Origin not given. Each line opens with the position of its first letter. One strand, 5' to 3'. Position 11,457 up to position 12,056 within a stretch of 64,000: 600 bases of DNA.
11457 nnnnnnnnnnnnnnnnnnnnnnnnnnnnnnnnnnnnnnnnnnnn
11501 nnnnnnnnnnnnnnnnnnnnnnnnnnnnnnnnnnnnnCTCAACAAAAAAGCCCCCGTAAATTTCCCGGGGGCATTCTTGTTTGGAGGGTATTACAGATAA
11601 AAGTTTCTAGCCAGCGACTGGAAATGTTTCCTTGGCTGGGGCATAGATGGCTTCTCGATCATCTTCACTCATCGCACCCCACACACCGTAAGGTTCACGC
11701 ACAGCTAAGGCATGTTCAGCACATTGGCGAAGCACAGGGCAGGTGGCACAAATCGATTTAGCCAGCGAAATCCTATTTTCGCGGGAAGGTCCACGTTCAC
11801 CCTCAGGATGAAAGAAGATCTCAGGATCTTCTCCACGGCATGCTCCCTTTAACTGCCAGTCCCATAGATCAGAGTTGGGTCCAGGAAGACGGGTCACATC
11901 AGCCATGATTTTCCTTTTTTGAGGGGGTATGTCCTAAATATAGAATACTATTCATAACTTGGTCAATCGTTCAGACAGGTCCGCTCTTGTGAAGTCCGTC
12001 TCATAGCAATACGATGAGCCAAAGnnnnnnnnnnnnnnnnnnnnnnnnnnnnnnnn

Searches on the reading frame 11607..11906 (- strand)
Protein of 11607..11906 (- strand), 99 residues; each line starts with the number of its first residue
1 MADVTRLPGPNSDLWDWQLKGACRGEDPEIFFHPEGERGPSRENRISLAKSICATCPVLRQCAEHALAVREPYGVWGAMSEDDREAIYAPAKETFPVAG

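Call 3: search_protein_families(library=pfam, proteins=[window:11607-11906:-], max_evalue=1)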
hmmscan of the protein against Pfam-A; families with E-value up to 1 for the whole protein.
window:11607-11906:- (99 aa): 1 family
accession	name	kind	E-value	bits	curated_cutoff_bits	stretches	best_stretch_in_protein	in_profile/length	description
PF02467.21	Whib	-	1.7e-25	89.7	23.6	1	17-86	1-64/65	Transcription factor WhiB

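Call 4: search_protein_families(library=ncbifam, proteins=[window:11607-11906:-], max_evalue=1)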
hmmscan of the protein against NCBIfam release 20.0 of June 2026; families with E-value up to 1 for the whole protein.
window:11607-11906:- (99 aa): 0 families

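Call 57: search_solved_structures(query=window:11607-11906:-, max_evalue=0.01, show_alignments=1)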
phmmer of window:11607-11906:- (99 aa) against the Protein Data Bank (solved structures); distinct sequences matched with E-value up to 0.01: 9.
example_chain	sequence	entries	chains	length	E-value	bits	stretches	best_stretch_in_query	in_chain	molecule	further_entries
8cwr_A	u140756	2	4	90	8.3e-33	115.8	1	5-87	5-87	Redox- and pH-responsive transcriptional regulator WhiB3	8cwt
8cyf_A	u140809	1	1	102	8.7e-33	115.7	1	5-87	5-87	Redox- and pH-responsive transcriptional regulator WhiB3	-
5oay_A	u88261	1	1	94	4.2e-17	65.3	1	15-88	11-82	Transcriptional regulator WhiB1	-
6ono_A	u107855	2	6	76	6.5e-17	64.7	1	16-87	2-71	Transcription regulator WhiB1 | Transcriptional regulator WhiB1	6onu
8dy7_H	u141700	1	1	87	1.3e-10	44.5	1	15-87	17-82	Transcriptional regulator WhiB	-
8dy9_H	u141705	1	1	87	1.3e-10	44.5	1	15-87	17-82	Transcriptional regulator WhiB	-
7f7n_A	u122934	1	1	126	2.5e-08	37.1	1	16-89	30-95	Transcriptional regulator WhiB4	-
7kif_Z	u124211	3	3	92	2.8e-07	33.7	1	46-82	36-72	Probable transcriptional regulator WhiB7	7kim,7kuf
7kug_A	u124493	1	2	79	3.8e-07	33.3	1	46-81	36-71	Probable transcriptional regulator WhiB7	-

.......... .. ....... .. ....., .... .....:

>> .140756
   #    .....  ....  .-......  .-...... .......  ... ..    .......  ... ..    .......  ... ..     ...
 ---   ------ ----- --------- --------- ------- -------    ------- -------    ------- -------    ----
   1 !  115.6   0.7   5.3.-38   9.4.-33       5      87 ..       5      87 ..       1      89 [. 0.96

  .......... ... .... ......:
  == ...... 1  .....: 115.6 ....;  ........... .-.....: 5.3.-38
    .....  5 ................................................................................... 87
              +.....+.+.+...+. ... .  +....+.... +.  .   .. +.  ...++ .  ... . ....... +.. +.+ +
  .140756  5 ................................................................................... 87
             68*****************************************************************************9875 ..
